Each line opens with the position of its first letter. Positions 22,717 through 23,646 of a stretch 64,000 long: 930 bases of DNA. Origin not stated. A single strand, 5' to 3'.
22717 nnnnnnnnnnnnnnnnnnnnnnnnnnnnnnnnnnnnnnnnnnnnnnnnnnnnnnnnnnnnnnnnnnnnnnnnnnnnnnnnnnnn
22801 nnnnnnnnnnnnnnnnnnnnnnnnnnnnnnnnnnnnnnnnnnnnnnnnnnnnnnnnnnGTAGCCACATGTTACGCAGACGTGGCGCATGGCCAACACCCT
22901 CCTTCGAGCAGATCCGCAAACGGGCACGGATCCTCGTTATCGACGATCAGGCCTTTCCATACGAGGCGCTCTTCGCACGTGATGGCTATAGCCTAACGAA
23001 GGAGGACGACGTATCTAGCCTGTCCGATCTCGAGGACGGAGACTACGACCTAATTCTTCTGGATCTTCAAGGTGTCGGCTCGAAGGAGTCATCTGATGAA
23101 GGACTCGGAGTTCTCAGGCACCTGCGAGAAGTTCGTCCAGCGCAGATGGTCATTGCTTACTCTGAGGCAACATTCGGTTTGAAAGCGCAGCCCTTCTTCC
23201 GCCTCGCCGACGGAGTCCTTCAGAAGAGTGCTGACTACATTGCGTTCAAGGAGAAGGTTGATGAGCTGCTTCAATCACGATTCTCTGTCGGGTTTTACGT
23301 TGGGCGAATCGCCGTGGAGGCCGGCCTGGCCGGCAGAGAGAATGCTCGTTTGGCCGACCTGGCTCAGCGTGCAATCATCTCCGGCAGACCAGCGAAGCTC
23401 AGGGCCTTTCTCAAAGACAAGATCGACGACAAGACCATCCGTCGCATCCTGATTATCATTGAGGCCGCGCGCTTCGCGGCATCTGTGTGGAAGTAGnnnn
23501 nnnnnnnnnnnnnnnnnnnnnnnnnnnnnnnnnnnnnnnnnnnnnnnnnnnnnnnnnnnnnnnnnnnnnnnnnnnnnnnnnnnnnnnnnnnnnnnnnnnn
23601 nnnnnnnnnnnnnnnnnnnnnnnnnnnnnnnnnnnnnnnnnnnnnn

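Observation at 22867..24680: Translationally coupled REC protein and cytoplasmic zinc-ribbon histidine kinase with a degenerate H-box, inside the R-M island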

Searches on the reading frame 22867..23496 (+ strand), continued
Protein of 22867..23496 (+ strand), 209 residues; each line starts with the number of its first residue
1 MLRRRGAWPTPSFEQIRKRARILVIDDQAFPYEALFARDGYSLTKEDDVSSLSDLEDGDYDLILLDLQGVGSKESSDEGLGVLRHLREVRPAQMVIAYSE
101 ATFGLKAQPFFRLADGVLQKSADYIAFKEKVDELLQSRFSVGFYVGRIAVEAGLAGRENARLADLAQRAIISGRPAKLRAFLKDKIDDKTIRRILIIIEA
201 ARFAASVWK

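Call 48: search_protein_families(library=padloc, proteins=[P0057, P0095, P0104], max_evalue=0.01)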
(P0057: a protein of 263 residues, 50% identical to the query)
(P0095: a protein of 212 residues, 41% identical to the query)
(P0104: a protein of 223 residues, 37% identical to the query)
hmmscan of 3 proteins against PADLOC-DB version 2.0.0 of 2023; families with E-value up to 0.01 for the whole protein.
P0057 (263 aa): 3 families
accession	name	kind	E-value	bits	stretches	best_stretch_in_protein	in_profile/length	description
PDLC04646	PDC-M43A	-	3.2e-21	74.1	1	63-188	71-198/203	-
PDLC04644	PDC-M43A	-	1.9e-16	58.2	1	73-186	46-161/170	-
PDLC04645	PDC-M43A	-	3.4e-11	41.1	1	67-184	125-244/250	-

P0095 (212 aa): 3 families
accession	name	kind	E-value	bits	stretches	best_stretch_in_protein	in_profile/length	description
PDLC04646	PDC-M43A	-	2.7e-16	58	1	11-136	71-198/203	-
PDLC04645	PDC-M43A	-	8.1e-09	33.3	1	14-131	124-243/250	-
PDLC04644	PDC-M43A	-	1.1e-08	32.9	1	17-117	42-144/170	-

P0104 (223 aa): 3 families
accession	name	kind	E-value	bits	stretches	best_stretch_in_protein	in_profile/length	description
PDLC04646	PDC-M43A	-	2e-09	35.6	1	14-133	68-188/203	-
PDLC04644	PDC-M43A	-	3e-08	31.5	1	17-131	36-151/170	-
PDLC04645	PDC-M43A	-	1.2e-05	22.9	1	18-130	122-235/250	-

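Call 50: search_dna_similar(query=window:22867-23493:+, collection=plasmids, mode=protein, max_evalue=0.00001)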
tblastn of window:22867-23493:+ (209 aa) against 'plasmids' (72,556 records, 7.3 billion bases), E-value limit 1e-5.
No match.

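Call 51: search_dna_similar(query=window:22867-23493:+, collection=phages, mode=protein, max_evalue=0.00001)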
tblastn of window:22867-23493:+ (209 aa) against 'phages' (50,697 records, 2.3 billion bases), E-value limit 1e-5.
No match.

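Call 55: find_encoding_contigs(protein=P0003, flank=10000, max_places=3)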
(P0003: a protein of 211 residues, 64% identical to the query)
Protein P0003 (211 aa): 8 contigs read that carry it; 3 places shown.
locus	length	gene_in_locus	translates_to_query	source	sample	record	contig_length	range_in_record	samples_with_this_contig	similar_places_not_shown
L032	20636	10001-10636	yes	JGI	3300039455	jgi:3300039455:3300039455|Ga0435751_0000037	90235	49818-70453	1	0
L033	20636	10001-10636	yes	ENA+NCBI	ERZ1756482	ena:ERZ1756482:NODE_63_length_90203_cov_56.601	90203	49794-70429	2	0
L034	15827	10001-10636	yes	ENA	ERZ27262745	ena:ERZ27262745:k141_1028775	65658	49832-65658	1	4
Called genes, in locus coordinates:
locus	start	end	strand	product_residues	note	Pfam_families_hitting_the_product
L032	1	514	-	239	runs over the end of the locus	-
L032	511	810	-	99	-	-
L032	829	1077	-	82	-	-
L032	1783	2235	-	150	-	PF09348:DUF1990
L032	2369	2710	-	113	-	-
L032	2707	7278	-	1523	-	PF20148:DUF6531, PF05593:RHS_repeat, PF25023:TEN_YD-shell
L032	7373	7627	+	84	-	-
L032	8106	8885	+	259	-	-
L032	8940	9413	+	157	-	-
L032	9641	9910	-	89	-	-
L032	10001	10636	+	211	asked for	-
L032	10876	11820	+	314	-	PF02518:HATPase_c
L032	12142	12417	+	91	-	-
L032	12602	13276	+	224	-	-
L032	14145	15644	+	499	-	PF02195:ParB_N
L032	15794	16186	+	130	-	PF00436:SSB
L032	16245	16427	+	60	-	-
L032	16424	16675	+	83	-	-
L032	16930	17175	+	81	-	-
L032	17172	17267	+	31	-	-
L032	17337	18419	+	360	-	PF02899:Phage_int_SAM_1 (faint), PF00589:Phage_integrase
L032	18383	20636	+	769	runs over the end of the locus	PF00589:Phage_integrase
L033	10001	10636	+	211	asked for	-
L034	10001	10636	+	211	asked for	-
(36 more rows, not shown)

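Call 56: find_encoding_contigs(protein=P0007, flank=10000, max_places=3)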
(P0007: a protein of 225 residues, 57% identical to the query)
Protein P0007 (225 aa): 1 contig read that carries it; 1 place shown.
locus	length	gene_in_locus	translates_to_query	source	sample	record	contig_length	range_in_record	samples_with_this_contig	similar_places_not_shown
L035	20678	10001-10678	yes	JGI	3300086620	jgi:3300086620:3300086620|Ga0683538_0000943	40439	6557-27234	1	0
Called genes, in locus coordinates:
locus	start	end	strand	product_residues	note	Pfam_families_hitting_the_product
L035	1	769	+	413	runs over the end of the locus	-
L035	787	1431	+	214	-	PF13189:Cytidylate_kin2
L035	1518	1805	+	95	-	-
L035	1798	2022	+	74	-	-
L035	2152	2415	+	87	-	-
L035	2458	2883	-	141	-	-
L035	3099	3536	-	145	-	-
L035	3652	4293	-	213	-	PF01551:Peptidase_M23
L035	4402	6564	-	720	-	-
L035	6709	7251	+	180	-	PF03551:PadR, PF10400:Vir_act_alpha_C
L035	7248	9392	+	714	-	PF03176:MMPL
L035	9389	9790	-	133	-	-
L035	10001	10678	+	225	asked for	-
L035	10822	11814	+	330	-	PF02518:HATPase_c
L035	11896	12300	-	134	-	-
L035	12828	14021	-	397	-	PF00145:DNA_methylase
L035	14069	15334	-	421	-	PF19866:DUF6339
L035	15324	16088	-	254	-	-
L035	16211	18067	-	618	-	-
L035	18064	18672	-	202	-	PF14390:DUF4420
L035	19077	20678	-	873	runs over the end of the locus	PF10593:Z1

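Call 57: search_protein_families(library=pfam, proteins=[L035:11896-12300:-], max_evalue=0.001)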
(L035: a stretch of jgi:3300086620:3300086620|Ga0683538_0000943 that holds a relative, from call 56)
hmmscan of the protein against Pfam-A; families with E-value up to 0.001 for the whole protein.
L035:11896-12300:- (134 aa): 0 families

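Call 58: search_protein_families(library=pfam, proteins=[L032:12142-12417:+], max_evalue=0.001)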
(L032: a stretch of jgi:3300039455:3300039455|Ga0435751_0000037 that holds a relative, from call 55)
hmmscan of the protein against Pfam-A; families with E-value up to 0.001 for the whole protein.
L032:12142-12417:+ (91 aa): 0 families

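Call 90: fold_search(model_id=the predicted structure, library=pdb)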
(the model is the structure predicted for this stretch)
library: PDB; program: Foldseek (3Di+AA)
matches with E <= 10: 1110; with E <= 0.001: 149
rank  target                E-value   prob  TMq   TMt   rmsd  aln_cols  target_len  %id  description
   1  8thp_A                6.9e-07  1.00  0.44  0.20  13.5       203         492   17  PorX phosphatase null mutant (T271V) (released 2024-04-17)
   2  8p6f_B                8.1e-07  1.00  0.42  0.19  13.9       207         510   17  Crystal structure of PorX-Fj (released 2024-04-03)
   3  8tff_A                2.0e-06  1.00  0.49  0.21  13.3       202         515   16  PorX with BeF3 phosphate analog (released 2024-04-17)
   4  8tef_C                2.1e-06  1.00  0.49  0.21  13.5       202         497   16  PorX primitive monoclinic crystal form (released 2024-04-17)
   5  8ted_B                2.2e-06  1.00  0.46  0.20  13.7       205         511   16  PorX primitive orthorhombic crystal form (released 2024-04-17)
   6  8thp_B                2.4e-06  1.00  0.45  0.19  13.7       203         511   16  PorX phosphatase null mutant (T271V) (released 2024-04-17)
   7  8p6f_A                2.8e-06  1.00  0.43  0.19  13.7       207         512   17  Crystal structure of PorX-Fj (released 2024-04-03)
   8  7pvk_A                3.8e-06  1.00  0.45  0.19  13.6       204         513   16  X-ray structure of dimeric PorX (T272A mutant), in complex with pGpG. (released 2022-12-14)
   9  7pva_B                4.2e-06  1.00  0.45  0.20  14.6       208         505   15  1.9 Angstrom crystal structure of dimeric PorX, co-crystallized in the presence of zinc (released 2022-12-14)
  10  8tef_D                4.5e-06  1.00  0.47  0.20  13.5       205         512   17  PorX primitive monoclinic crystal form (released 2024-04-17)
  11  8ted_A                4.5e-06  1.00  0.42  0.19  13.4       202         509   18  PorX primitive orthorhombic crystal form (released 2024-04-17)
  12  8tfm_A                5.5e-06  1.00  0.45  0.20  13.4       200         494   16  PorX with Zn (primitive orthorhombic crystal form) (released 2024-04-17)
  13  8tef_A                5.8e-06  1.00  0.48  0.20  13.4       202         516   16  PorX primitive monoclinic crystal form (released 2024-04-17)
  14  8tff_B                5.8e-06  1.00  0.48  0.21  12.9       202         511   17  PorX with BeF3 phosphate analog (released 2024-04-17)
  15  7pv7_A                8.0e-06  1.00  0.45  0.19  14.7       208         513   15  Crystal structure of dimeric Porphyromonas gingivalis PorX, a type 9 secretion system response regulator. (released 2022-12-14)
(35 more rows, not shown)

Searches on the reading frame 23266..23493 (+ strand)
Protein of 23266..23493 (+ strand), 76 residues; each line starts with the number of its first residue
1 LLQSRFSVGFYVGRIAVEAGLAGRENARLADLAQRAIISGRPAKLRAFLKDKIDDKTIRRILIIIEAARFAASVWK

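Call 64: search_solved_structures(query=A5, max_evalue=10, show_alignments=2)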
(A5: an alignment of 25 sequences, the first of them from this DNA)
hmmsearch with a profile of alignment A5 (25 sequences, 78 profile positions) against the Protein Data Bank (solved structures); distinct sequences matched with E-value up to 10: 11.
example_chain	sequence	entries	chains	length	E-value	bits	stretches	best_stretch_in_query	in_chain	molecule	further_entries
4ryk_A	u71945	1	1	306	0.2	15.4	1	30-60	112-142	Lmo0325 protein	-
8g4k_A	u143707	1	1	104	0.23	15.1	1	28-74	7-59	5HCS_TGFBR2_1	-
13gm_C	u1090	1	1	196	0.38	14.4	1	6-54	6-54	Charged multivesicular body protein 1a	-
6m97_A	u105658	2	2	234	0.45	14.2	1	12-70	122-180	Chimera protein of High affinity copper uptake protein 1 and Soluble cytochrome b562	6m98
6htq_o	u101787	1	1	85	0.84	13.3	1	26-64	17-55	30S ribosomal protein S15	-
8skx_A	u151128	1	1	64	0.85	13.3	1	24-64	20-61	Miniprotein HHH_rd4_0518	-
5njt_O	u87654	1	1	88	0.86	13.3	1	25-64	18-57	30S ribosomal protein S15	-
3j9w_AO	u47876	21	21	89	0.86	13.3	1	26-64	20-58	30S ribosomal protein uS15 | 30S ribosomal protein S15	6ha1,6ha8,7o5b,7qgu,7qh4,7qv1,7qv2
6z35_A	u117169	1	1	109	1.1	12.9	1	17-56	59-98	Maquette 2-1ip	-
7upo_B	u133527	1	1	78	4.3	11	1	12-73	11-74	DHT03 protein B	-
9w1p_A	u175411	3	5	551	9.5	10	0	10-60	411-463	Glucose-6-phosphate exchanger SLC37A4,Soluble cytochrome b562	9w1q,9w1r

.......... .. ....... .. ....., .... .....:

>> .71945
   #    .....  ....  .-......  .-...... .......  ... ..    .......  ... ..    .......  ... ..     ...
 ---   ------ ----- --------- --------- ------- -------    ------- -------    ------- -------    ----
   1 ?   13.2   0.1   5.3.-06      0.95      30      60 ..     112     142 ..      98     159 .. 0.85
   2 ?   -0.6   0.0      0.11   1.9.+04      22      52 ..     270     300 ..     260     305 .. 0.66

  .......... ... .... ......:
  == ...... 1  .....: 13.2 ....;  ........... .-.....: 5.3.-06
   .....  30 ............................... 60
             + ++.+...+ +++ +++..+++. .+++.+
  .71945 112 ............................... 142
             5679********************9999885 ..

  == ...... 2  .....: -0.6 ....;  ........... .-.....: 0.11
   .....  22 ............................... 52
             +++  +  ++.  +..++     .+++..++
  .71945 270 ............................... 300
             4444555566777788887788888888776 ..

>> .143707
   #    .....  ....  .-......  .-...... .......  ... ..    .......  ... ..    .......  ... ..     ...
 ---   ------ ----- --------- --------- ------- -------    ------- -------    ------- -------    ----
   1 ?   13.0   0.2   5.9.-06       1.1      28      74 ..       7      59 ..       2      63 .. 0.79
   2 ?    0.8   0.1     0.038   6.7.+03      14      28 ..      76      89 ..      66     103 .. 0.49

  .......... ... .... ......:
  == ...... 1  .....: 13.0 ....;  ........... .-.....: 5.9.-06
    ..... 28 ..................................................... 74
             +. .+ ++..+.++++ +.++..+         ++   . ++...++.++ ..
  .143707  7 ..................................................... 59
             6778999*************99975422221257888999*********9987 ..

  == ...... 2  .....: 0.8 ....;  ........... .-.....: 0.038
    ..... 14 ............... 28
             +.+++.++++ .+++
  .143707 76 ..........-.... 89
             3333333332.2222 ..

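Call 66: find_homologous_proteins(query=A5, max_evalue=0.01)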
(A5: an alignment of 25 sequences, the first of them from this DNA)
Query A5 (25 sequences) (76 aa, profile of the alignment): 1 proteins with E <= 0.01 among 3096 candidates.
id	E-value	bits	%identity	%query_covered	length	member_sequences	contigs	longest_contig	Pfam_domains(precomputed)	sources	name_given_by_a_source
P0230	1.4e-16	78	28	99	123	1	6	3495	-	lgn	-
